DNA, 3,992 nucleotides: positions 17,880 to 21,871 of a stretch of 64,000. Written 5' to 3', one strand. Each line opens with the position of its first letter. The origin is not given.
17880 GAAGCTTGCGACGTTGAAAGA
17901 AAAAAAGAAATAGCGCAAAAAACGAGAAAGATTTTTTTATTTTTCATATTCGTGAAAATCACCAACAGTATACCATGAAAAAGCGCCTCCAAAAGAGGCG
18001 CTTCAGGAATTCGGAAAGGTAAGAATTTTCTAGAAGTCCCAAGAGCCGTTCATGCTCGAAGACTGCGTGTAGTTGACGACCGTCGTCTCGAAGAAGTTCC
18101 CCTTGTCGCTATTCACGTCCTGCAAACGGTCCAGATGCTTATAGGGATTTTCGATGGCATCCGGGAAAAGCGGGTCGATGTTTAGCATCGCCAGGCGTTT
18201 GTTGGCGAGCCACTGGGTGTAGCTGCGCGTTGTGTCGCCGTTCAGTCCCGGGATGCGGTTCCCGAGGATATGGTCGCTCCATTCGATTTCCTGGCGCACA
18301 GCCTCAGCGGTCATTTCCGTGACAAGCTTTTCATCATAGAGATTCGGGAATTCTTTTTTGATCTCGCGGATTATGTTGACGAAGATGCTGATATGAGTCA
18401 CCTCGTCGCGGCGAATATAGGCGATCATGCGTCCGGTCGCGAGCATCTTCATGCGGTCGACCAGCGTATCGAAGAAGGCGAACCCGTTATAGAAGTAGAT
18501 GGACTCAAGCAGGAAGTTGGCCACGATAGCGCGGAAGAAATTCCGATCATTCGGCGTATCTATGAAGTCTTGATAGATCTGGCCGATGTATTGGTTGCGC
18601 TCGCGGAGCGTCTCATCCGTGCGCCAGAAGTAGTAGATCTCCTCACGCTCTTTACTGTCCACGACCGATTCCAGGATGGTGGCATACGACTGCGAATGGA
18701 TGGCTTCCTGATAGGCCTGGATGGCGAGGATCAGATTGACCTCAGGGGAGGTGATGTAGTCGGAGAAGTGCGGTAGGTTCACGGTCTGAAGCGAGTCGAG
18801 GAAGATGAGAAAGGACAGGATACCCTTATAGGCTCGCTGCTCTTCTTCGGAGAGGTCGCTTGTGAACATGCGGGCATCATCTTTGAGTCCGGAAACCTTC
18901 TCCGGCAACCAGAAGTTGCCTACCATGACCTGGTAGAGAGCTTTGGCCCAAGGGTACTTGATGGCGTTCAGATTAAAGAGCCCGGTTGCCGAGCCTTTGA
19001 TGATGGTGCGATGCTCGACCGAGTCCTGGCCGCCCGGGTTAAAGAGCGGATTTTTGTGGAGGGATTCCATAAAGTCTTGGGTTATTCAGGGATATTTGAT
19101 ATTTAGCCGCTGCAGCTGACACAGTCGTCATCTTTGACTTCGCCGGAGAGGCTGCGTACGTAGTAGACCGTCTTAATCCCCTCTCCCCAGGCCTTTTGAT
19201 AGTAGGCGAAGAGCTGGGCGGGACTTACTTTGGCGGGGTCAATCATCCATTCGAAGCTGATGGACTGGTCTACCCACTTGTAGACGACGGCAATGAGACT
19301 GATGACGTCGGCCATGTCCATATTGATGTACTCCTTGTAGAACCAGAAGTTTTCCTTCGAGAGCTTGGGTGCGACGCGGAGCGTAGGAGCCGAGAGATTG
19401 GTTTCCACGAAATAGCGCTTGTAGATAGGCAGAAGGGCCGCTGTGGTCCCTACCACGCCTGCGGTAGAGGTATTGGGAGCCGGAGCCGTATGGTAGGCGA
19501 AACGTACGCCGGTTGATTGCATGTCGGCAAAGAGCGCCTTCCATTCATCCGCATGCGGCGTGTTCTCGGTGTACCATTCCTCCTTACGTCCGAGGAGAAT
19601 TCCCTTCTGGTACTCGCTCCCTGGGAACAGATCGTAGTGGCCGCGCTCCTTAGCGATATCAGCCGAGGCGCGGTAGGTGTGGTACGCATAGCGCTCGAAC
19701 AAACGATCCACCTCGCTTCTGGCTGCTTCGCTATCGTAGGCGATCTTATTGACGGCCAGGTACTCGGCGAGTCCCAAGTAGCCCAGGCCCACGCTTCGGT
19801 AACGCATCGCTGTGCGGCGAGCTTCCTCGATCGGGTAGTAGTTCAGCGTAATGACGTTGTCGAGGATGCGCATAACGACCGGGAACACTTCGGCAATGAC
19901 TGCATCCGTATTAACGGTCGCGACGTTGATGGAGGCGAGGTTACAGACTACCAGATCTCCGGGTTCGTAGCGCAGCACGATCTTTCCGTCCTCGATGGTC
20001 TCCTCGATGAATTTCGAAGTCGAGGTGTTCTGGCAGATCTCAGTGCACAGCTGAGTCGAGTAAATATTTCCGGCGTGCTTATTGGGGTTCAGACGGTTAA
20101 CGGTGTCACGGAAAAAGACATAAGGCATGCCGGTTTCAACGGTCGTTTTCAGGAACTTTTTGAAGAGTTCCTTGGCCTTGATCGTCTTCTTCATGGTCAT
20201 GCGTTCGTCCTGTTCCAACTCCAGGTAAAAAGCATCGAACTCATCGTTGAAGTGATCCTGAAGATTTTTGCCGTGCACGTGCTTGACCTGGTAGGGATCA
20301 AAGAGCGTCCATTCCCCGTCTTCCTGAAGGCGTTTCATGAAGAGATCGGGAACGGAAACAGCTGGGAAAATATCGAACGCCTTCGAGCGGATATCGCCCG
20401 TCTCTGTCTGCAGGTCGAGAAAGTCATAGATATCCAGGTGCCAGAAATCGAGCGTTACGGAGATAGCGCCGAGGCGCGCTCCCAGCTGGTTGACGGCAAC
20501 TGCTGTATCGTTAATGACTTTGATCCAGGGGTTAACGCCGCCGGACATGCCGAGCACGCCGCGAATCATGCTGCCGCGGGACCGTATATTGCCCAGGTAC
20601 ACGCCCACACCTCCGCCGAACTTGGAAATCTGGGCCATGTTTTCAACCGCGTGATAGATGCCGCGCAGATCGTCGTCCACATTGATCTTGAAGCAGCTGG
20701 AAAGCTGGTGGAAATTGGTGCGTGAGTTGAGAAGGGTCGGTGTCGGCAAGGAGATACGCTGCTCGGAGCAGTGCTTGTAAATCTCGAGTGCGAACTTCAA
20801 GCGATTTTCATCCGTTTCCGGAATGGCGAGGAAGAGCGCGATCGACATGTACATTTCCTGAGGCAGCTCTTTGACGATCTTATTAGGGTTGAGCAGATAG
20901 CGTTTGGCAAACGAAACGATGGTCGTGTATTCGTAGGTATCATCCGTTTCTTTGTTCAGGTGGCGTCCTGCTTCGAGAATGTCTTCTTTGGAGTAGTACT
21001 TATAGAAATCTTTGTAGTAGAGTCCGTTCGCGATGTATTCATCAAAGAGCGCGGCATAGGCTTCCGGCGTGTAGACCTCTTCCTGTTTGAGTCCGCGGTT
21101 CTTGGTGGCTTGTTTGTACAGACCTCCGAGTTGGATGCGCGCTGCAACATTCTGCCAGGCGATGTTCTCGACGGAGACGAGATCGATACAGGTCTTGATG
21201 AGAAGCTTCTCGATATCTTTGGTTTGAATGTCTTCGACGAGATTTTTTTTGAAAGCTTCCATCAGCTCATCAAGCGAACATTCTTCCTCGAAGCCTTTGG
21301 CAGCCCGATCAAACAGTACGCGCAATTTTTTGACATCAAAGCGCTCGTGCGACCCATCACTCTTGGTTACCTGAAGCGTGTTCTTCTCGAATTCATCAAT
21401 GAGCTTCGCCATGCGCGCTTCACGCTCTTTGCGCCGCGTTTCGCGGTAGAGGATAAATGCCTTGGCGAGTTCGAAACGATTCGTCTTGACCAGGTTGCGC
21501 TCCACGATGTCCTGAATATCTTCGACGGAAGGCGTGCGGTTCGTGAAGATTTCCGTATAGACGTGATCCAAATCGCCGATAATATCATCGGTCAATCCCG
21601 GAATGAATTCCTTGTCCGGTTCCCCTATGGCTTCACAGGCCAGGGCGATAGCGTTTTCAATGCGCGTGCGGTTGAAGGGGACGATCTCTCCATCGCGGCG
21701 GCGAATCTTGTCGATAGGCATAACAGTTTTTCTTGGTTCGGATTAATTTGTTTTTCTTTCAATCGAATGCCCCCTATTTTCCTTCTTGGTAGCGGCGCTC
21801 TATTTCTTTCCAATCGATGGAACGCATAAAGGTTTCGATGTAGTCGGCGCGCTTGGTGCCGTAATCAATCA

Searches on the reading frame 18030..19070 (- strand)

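Call 54: search_protein_families(library=pfam, proteins=[window:18030-19070:-], max_evalue=0.01)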
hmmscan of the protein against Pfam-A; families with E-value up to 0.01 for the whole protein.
window:18030-19070:- (346 aa): 1 family
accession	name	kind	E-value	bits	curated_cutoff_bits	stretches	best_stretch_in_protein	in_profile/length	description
PF00268.27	Ribonuc_red_sm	-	5.5e-73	246.2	33.6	1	32-309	2-281/281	Ribonucleotide reductase, small chain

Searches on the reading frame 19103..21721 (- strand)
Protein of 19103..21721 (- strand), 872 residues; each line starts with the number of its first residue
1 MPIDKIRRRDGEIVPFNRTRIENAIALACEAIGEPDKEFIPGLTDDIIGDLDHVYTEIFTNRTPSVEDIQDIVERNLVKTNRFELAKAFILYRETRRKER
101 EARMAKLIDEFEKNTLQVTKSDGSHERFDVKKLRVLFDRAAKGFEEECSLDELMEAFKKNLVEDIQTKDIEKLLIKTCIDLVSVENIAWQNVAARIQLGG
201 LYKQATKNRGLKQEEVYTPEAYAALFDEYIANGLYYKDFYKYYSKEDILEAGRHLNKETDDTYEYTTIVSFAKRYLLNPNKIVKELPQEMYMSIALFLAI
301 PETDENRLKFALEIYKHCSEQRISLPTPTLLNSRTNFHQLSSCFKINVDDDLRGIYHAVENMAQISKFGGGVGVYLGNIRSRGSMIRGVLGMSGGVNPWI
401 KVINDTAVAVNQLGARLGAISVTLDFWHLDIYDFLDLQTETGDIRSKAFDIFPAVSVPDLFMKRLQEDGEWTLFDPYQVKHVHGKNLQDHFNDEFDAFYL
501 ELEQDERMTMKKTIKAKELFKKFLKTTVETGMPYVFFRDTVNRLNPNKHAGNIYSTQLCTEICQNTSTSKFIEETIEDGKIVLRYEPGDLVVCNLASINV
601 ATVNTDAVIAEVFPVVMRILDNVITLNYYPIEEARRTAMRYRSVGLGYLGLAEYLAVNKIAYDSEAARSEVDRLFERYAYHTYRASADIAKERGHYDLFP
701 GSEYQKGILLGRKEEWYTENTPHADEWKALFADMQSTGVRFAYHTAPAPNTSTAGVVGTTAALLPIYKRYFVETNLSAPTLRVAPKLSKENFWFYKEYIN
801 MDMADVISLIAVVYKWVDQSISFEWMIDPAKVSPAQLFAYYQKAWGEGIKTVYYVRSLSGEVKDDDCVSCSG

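Call 54: search_protein_families(library=pfam, proteins=[window:19103-21721:-], max_evalue=0.01)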
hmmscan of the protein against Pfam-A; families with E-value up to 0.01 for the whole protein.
window:19103-21721:- (872 aa): 3 families
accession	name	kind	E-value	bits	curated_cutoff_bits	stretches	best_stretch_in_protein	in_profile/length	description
PF02867.20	Ribonuc_red_lgC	-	2.7e-141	472.2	23.9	1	341-855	1-523/523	Ribonucleotide reductase, barrel domain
PF03477.21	ATP-cone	-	2.2e-27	95.9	25.8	2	5-97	2-87/88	ATP cone domain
PF00317.26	Ribonuc_red_lgN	-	1.2e-15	57.7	28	1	265-336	5-75/77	Ribonucleotide reductase, all-alpha domain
